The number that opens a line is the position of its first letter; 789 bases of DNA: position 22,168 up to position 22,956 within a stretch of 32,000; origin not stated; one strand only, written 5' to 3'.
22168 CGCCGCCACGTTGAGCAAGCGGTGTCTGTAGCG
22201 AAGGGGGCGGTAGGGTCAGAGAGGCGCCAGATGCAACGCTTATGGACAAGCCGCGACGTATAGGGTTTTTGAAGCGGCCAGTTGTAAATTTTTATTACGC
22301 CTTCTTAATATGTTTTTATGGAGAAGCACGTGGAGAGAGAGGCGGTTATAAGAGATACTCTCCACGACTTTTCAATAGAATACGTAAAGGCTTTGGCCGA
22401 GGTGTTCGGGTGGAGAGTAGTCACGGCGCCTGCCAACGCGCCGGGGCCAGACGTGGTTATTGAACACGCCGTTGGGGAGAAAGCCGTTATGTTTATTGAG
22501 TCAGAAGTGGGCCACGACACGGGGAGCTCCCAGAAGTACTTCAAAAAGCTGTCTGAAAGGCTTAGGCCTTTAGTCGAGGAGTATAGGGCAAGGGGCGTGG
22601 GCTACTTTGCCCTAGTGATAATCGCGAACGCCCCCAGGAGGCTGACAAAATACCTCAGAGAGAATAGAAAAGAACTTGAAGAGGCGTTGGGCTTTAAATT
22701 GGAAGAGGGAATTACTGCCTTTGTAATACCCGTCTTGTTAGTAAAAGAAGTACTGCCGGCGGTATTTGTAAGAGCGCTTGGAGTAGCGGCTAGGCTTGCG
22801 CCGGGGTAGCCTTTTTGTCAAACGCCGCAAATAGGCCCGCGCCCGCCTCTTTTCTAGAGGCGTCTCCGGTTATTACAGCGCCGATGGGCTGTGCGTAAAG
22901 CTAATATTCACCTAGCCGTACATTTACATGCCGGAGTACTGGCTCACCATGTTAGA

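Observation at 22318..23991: Candidate modified-DNA-sensing nuclease islet: EVE/PUA-like reader fused to a nuclease fold, a paralogous stand-alone nuclease-like gene, and a zinc ribbon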

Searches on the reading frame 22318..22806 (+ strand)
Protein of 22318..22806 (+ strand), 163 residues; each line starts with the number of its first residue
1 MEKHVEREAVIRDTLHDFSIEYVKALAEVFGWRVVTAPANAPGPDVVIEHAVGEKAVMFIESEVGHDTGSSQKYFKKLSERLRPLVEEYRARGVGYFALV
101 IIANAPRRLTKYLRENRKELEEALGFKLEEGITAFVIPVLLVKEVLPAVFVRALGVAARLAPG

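Call 5: search_protein_families(library=pfam, max_evalue=1, proteins=[window:22318-22806:+])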
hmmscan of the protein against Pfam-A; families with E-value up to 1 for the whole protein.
seq(163 aa): 1 family
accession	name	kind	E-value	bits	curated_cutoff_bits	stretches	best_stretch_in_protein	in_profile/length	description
PF02310.24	B12-binding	-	0.033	14.5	32.1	1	10-58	7-54/121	B12 binding domain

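Call 6: search_protein_families(library=ncbifam, max_evalue=1, proteins=[window:22318-22806:+])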
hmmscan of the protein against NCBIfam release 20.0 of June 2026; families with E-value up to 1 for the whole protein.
seq(163 aa): 0 families

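Call 7: search_protein_families(library=padloc, max_evalue=1, proteins=[window:22318-22806:+])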
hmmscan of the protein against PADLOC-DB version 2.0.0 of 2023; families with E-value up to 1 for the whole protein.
seq(163 aa): 0 families

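Call 11: find_homologous_proteins(query=window:22318-22806:+)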
Query seq(163 aa) (163 aa): 44 proteins with E <= 0.001 among 339 candidates.
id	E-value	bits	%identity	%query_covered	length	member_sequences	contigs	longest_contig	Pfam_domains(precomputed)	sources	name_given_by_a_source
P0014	1.1e-97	342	99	100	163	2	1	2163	-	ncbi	-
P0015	7.9e-61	222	68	93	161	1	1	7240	-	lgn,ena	-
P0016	1.1e-60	222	68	91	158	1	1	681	-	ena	-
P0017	4.4e-58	213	66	89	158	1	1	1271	-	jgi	jgi:hypothetical protein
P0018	4.8e-58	213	66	90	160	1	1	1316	-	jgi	jgi:hypothetical protein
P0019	4.2e-56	207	67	91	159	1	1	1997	-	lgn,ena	-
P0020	1.3e-55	205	64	93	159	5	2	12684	-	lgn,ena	-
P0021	2.6e-54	201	61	96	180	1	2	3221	-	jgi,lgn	jgi:hypothetical protein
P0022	1.1e-53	199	61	97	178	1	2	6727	-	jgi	-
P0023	2.2e-52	195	60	93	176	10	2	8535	-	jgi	-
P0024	1.7e-51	192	58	96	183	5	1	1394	-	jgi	jgi:hypothetical protein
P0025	1.8e-51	192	61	92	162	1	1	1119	-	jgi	-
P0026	4.5e-51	191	58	93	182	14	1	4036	-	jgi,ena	-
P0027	4.8e-51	191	58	96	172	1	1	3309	-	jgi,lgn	jgi:hypothetical protein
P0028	1.6e-50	189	61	92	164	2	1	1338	-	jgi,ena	-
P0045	9.6e-46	173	53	92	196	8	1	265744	-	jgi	-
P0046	4.9e-45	171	59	89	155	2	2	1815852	-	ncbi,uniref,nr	ncbi:hypothetical protein [Thermofilum pendens]|uniref:Restriction endonuclease type IV Mrr domain-c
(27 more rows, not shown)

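Call 18: predict_structure(alignment_id=A2)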
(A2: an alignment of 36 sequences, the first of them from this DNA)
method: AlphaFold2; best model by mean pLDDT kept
length: 163 residues; sequences in the alignment: 36
mean_pLDDT: 75.3   pTM: 0.72
mean pLDDT of the five models: 75.3, 68.5, 68.5, 66.7, 63.4
residues with pLDDT >= 90: 18; 70-90: 97; 50-70: 30; < 50: 18
segments of 3 or more residues with pLDDT < 50: 1-13, 161-163
pLDDT, mean of each block of 10 residues (from residue 1): 41 58 78 65 68 75 68 88 88 88 85 93 91 83 82 66 45
secondary structure, 60 per line:
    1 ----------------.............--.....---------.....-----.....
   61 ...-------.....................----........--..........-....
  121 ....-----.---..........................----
elements in order: H17-29 E32-36 E46-50 E56-63 H71-91 E96-103 H106-115 H117-124 E134-138 H139-159

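Call 24: fold_search(model_id=the predicted structure, library=pdb)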
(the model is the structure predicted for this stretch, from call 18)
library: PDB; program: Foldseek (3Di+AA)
matches with E <= 10: 767; with E <= 0.001: 0
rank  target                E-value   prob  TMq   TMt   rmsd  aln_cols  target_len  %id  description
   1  1fok_A                2.1e-03  0.99  0.46  0.17   6.6       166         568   11  STRUCTURE OF RESTRICTION ENDONUCLEASE FOKI BOUND TO DNA (released 1997-12-03)
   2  2fok_A                2.4e-03  0.99  0.44  0.16   5.9       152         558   10  STRUCTURE OF RESTRICTION ENDONUCLEASE FOKI (released 1998-06-17)
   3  2eo0_A                3.8e-03  0.92  0.32  0.38   9.8       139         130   14  Crystal Structure of Holliday Junction Resolvase ST1444 (released 2007-10-02)
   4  8q3b_E                4.4e-03  0.96  0.39  0.33   5.6       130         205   14  The closed state of the ASFV apo-RNA polymerase (released 2024-02-14)
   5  8q3k_E                6.0e-03  0.96  0.41  0.35   5.4       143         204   13  The open state of the ASFV apo-RNA polymerase (released 2024-02-14)
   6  2fok_B                7.3e-03  0.98  0.46  0.17   5.5       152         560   11  STRUCTURE OF RESTRICTION ENDONUCLEASE FOKI (released 1998-06-17)
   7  2p14                  1.5e-02  0.82  0.35  0.32   6.9       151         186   12  Crystal structure of small subunit (R.BspD6I2) of the heterodimeric restriction endonuclease R.BspD6I (released 2008-03-11)
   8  2g3w_B                1.6e-02  0.85  0.32  0.30   6.2       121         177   12  The Crystal Structure of YaeQ Protein from Xanthomonas axonopodis pv. citri (released 2007-02-27)
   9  4qbn_A                1.8e-02  0.80  0.28  0.43   7.6       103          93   16  VRR_NUC domain (released 2014-09-10)
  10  2g3w_A                2.2e-02  0.77  0.33  0.31   7.8       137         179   13  The Crystal Structure of YaeQ Protein from Xanthomonas axonopodis pv. citri (released 2007-02-27)
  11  9qcc_M                2.7e-02  0.77  0.29  0.14   5.4       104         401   10  Activated XauSPARDA filament assembly with bound dsDNA substrate (released 2025-12-17)
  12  1zp7_B                3.5e-02  0.75  0.34  0.36   5.8       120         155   12  The structure of Bacillus subtilis RecU Holliday junction resolvase and its role in substrate selection and sequence s (released 2005-09-20)
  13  4tkk_A                4.5e-02  0.72  0.29  0.35   5.0        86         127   22  Sulfolobus solfataricus HJC mutants (released 2015-08-12)
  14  2okf_A                4.8e-02  0.82  0.41  0.49   5.8       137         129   15  CRYSTAL STRUCTURE OF A FDXN ELEMENT EXCISION CONTROLLING FACTOR PROTEIN (AVA_3312) FROM ANABAENA VARIABILIS AT 1.60 A  (released 2007-01-30)
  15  1zp7_A                4.8e-02  0.66  0.34  0.36   6.1       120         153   10  The structure of Bacillus subtilis RecU Holliday junction resolvase and its role in substrate selection and sequence s (released 2005-09-20)
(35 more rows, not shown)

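Call 31: find_encoding_contigs(protein=P0014, flank=5000, max_places=3)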
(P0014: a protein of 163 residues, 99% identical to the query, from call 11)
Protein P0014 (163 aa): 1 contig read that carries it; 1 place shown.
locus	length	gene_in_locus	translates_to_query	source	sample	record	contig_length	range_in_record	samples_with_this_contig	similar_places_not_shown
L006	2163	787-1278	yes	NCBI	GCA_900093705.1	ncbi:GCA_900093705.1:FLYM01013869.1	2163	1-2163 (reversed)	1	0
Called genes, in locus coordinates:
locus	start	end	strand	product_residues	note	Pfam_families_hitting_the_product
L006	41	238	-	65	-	-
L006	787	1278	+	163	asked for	-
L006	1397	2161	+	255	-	?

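Call 32: find_encoding_contigs(protein=P0046, flank=6000, max_places=2)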
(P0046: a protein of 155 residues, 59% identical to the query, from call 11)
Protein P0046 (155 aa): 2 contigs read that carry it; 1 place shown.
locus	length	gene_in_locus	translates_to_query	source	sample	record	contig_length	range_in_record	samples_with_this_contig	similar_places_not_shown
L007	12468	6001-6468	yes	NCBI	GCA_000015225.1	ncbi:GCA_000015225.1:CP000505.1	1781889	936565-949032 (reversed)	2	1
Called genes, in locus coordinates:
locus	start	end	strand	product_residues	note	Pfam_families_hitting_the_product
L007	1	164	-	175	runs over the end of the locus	PF27343:MJ0207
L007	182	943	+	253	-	PF00730:HhH-GPD, PF00633:HHH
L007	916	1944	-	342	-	PF28159:CEP89 (weak), PF05911:FPP (faint), PF06005:ZapB (faint), PF25014:NET2A (faint), PF14662:KASH_CCD (weak), PF24161:CCDC39 (weak), PF24319:DUF7491 (faint), PF02183:HALZ (faint)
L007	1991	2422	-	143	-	PF05168:HEPN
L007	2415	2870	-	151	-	PF01909:NTP_transf_2, PF18765:Polbeta (weak)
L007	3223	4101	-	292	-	PF01656:CbiA, PF02374:ArsA_ATPase (weak), PF10609:ParA, PF13614:AAA_31 (weak), PF12797:Fer4_2 (weak), PF12837:Fer4_6 (weak), PF00037:Fer4, PF13187:Fer4_9, +4 more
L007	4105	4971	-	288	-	PF01656:CbiA, PF10609:ParA (weak), PF13614:AAA_31 (faint), PF00037:Fer4 (weak), PF12837:Fer4_6 (faint), PF12838:Fer4_7, PF14697:Fer4_21 (weak), PF00037:Fer4 (weak), +1 more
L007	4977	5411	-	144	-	PF02579:Nitro_FeMo-Co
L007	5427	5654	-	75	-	-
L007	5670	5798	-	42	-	-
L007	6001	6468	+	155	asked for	-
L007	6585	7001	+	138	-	PF05168:HEPN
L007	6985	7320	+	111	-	PF01909:NTP_transf_2, PF18765:Polbeta (faint)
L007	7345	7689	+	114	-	PF23025:YbjQ_2, PF01906:YbjQ_1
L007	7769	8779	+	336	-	PF28175:T4SS_LegC2C7 (faint), PF06156:YabA (faint), PF14712:Snapin_Pallidin (faint), PF12644:DUF3782, PF07788:PDDEXK_10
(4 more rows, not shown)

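Call 33: find_encoding_contigs(protein=P0045, flank=6000, max_places=2)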
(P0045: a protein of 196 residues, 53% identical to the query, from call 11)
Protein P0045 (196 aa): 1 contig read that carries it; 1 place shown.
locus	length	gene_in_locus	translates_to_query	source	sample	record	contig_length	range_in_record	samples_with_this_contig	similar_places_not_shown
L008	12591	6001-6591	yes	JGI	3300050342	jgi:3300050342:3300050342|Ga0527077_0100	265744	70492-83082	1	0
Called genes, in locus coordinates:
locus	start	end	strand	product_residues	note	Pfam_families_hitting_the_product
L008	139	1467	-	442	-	PF01385:OrfB_IS605, PF07282:Cas12f1-like_TNB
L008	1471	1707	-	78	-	-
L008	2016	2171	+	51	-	-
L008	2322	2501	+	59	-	-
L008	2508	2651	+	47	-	-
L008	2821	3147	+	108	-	PF01984:dsDNA_bind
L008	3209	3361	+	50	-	PF00832:Ribosomal_L39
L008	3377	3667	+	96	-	PF01198:Ribosomal_L31e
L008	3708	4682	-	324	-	PF00145:DNA_methylase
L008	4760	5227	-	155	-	PF14438:SM-ATX (weak), PF14894:Lsm_C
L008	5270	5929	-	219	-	-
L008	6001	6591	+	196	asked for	-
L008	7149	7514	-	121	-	-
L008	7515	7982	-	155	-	-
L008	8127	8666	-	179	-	-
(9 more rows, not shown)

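Call 64: find_related_loci(query=A2, collection=metagenome_contigs, flank=5000)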
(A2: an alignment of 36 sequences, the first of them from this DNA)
Query A2 (163 aa) in metagenome_contigs; peptide patterns used: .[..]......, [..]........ (x = any residue, [..] = any of these).
228 stretches matched a pattern; 38 encode a relative of the query (tblastn E <= 1e-3); 38 distinct loci.
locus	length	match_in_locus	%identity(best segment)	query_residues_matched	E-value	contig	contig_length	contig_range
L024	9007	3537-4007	59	11-161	8e-60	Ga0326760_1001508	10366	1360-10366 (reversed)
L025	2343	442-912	58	11-161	3e-59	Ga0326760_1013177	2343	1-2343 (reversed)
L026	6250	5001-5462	60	11-162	5e-58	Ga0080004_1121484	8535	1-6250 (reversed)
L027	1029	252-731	61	12-161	3e-61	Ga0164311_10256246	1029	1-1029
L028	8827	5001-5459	59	12-162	2e-57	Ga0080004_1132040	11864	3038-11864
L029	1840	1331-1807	53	6-162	2e-58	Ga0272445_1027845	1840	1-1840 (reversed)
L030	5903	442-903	56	12-163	2e-56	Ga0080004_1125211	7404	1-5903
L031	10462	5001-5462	55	12-163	6e-56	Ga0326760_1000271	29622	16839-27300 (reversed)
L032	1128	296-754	59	12-161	1e-58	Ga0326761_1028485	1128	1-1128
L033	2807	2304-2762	58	12-162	8e-56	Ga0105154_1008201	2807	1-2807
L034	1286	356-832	53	6-162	1e-57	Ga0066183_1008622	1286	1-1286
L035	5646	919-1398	52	6-163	1e-53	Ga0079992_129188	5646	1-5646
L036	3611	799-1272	52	8-163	6e-54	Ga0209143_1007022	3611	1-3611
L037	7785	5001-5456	53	13-162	3e-53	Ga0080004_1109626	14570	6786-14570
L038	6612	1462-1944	52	1-162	3e-53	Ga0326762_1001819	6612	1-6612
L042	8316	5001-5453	52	13-155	1e-50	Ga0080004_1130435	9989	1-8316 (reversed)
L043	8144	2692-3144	54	13-155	2e-50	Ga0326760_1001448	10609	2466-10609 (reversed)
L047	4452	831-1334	47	1-160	5e-46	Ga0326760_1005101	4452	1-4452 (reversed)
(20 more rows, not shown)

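Call 73: search_protein_families(library=pfam, max_evalue=0.01, proteins=[L031:3597-4520:+, L031:5532-7004:-, L031:7146-8432:-, L031:8440-10347:-, L031:2923-3555:-, L031:2187-2792:+, L031:1249-1650:-])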
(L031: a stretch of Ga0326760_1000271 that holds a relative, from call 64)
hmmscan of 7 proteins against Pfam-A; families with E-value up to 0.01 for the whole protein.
L031:3597-4520:+ (308 aa): 0 families

L031:5532-7004:- (491 aa): 13 families
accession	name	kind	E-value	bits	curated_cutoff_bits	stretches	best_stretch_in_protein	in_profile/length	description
PF13428.12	TPR_14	-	1.7e-11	44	23.5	0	450-478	3-31/44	Tetratricopeptide repeat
PF13431.12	TPR_17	-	5.6e-08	32.9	24.4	0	310-329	2-21/34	Tetratricopeptide repeat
PF13414.12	TPR_11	-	2.8e-07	30.5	26.8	0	455-476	1-22/42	TPR repeat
PF14559.12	TPR_19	-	2.6e-06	28.1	25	0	427-466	4-43/68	Tetratricopeptide repeat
PF00515.34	TPR_1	-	8.3e-06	25.8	27.8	1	450-476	3-29/34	Tetratricopeptide repeat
PF04471.18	Mrr_cat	-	0.00032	21.2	21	1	17-116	9-105/115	Restriction endonuclease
PF13181.12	TPR_8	-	0.00037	20.9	25.7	1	453-476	6-29/34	Tetratricopeptide repeat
PF13371.12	TPR_9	-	0.00088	19.7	35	0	426-475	7-56/73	Tetratricopeptide repeat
PF07719.23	TPR_2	-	0.0017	18.7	27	0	450-476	3-29/34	Tetratricopeptide repeat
PF22890.2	TPR_EMC2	-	0.0024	18.4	27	0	304-335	63-100/145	EMC2 TPR-like repeat domain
PF10602.15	RPN7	-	0.0035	17.5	29.6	0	450-485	38-73/174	26S proteasome subunit RPN7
PF13432.12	TPR_16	-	0.0076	17.1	32.7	0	309-363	19-65/65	Tetratricopeptide repeat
PF13424.12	TPR_12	-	0.0082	16.8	30.1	0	451-481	6-36/77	Tetratricopeptide repeat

L031:7146-8432:- (429 aa): 2 families
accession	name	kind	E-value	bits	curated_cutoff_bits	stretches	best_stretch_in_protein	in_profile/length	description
PF00753.33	Lactamase_B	-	5.9e-06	26.8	22.7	1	25-186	4-153/196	Metallo-beta-lactamase superfamily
PF12706.13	Lactamase_B_2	-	8.2e-06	26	27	1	73-221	23-171/200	Beta-lactamase superfamily domain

L031:8440-10347:- (636 aa): 3 families
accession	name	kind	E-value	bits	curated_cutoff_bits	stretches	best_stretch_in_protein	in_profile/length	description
PF13020.12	NOV_C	-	4.2e-21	75.3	22.1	1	523-606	1-85/91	Protein NO VEIN, C-terminal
PF00271.37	Helicase_C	-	1.1e-17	64.8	23.5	1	40-163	5-110/110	Helicase conserved C-terminal domain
PF22590.2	Cas3-like_C_2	-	0.0073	17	27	0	115-161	60-103/106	CRISPR-associated nuclease/helicase Cas3, C-terminal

L031:2923-3555:- (211 aa): 0 families

L031:2187-2792:+ (202 aa): 0 families

L031:1249-1650:- (134 aa): 2 families
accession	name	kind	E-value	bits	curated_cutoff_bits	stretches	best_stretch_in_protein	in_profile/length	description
PF23991.1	DUF7310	-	0.0037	18.2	40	1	75-110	29-64/83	Coiled-coil region of unknown function (DUF7310)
PF05377.16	FlaC_arch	-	0.0054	17.6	27.8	0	81-117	5-41/55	Flagella accessory protein C (FlaC)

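Call 87: find_related_loci(query=A2, collection=viral_contigs, flank=3000)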
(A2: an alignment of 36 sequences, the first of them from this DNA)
Query A2 (163 aa) in viral_contigs; peptide patterns used: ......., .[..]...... (x = any residue, [..] = any of these).
47 stretches matched a pattern, but none encodes a relative of the query by tblastn (E <= 1e-3).

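Call 89: search_protein_families(library=pfam, max_evalue=0.001, proteins=[L042:1277-4924:+, L042:5471-5890:+, L042:6829-7284:+, L030:1155-2912:-, L030:2984-5848:-, L047:1400-3004:-, L047:2946-4352:-, L042:209-520:+, L042:655-996:-])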
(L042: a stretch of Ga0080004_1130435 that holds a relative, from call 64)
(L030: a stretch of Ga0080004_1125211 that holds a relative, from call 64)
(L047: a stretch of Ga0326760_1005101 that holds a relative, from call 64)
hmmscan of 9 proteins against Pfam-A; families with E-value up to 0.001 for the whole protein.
L042:1277-4924:+ (1216 aa): 4 families
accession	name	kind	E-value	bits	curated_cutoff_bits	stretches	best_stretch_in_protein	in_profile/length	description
PF02384.22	N6_Mtase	-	1.9e-21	77.2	20.4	1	447-730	5-257/311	N-6 DNA Methylase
PF07669.17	Eco57I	-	5.5e-21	75.8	25.3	1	536-689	2-171/171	Eco57I restriction-modification methylase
PF01170.24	UPF0020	-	7.8e-08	32.7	22.3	1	474-610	17-148/197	RMKL-like, methyltransferase domain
PF20473.4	MmeI_Mtase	-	1.5e-07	31.3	27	1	486-561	20-89/259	MmeI, DNA-methyltransferase domain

L042:5471-5890:+ (140 aa): 0 families

L042:6829-7284:+ (152 aa): 0 families

L030:1155-2912:- (586 aa): 0 families

L030:2984-5848:- (955 aa): 4 families
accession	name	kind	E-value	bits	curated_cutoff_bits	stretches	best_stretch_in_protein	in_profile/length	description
PF02384.22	N6_Mtase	-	1.2e-14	54.9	20.4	1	218-327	3-99/311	N-6 DNA Methylase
PF07669.17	Eco57I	-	1.8e-14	54.7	25.3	1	306-578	1-165/171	Eco57I restriction-modification methylase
PF20473.4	MmeI_Mtase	-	8e-08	32.2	27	0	267-328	22-85/259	MmeI, DNA-methyltransferase domain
PF01170.24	UPF0020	-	2.9e-05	24.3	22.3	0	263-325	27-96/197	RMKL-like, methyltransferase domain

L047:1400-3004:- (535 aa): 0 families

L047:2946-4352:- (469 aa): 4 families
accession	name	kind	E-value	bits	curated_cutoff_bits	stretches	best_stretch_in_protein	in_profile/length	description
PF07728.20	AAA_5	-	2.5e-14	53.9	22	1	80-229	1-139/139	AAA domain (dynein-related subfamily)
PF13191.12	AAA_16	-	0.00016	22.6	32.6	1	78-118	22-66/167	AAA ATPase domain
PF13401.12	AAA_22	-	0.00025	21.8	27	0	79-163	6-96/130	AAA domain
PF13671.12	AAA_33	-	0.00081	20.1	27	0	81-105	2-25/143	AAA domain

L042:209-520:+ (104 aa): 0 families

L042:655-996:- (114 aa): 15 families
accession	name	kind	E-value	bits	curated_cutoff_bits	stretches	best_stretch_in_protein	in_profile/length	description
PF08279.18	HTH_11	-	1.8e-09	37.8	25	1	48-99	3-50/55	HTH domain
PF12802.13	MarR_2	-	1.6e-06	28.6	27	1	52-91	12-50/61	MarR family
PF13412.12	HTH_24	-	4.8e-06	26.5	21.9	1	62-92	18-48/48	Winged helix-turn-helix DNA-binding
PF13545.12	HTH_Crp_2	-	5e-06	26.8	27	1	58-94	19-54/70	Crp-like helix-turn-helix domain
PF13384.12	HTH_23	-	1.3e-05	25.3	24.6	1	45-82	5-38/50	Homeodomain-like domain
PF09339.16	HTH_IclR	-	1.9e-05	24.8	22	1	59-92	16-49/52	IclR helix-turn-helix domain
PF22979.2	HTH_69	-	5.9e-05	23.3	27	1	47-92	12-57/69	Winged helix-turn-helix domain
PF01381.28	HTH_3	-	0.00011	22.6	23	1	60-82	8-30/55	Helix-turn-helix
PF08281.18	Sigma70_r4_2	-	0.00013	21.9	25.7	1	60-82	25-47/54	Sigma-70, region 4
PF00356.27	LacI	-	0.00038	20.6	27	1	63-82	1-20/46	Bacterial regulatory proteins, lacI family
PF04545.22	Sigma70_r4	-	0.00063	19.7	24.1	0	55-79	14-38/50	Sigma-70, region 4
PF01527.26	HTH_Tnp_1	-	0.00076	20.1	24.1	0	47-87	9-50/75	Transposase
PF13518.12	HTH_28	-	0.00078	19.9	25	0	49-90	4-41/52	Helix-turn-helix domain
PF13936.12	HTH_38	-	0.00083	19.5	27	0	61-80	20-39/44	Helix-turn-helix domain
PF12728.13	HTH_17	-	0.00097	19.8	27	0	62-102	2-38/51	Helix-turn-helix domain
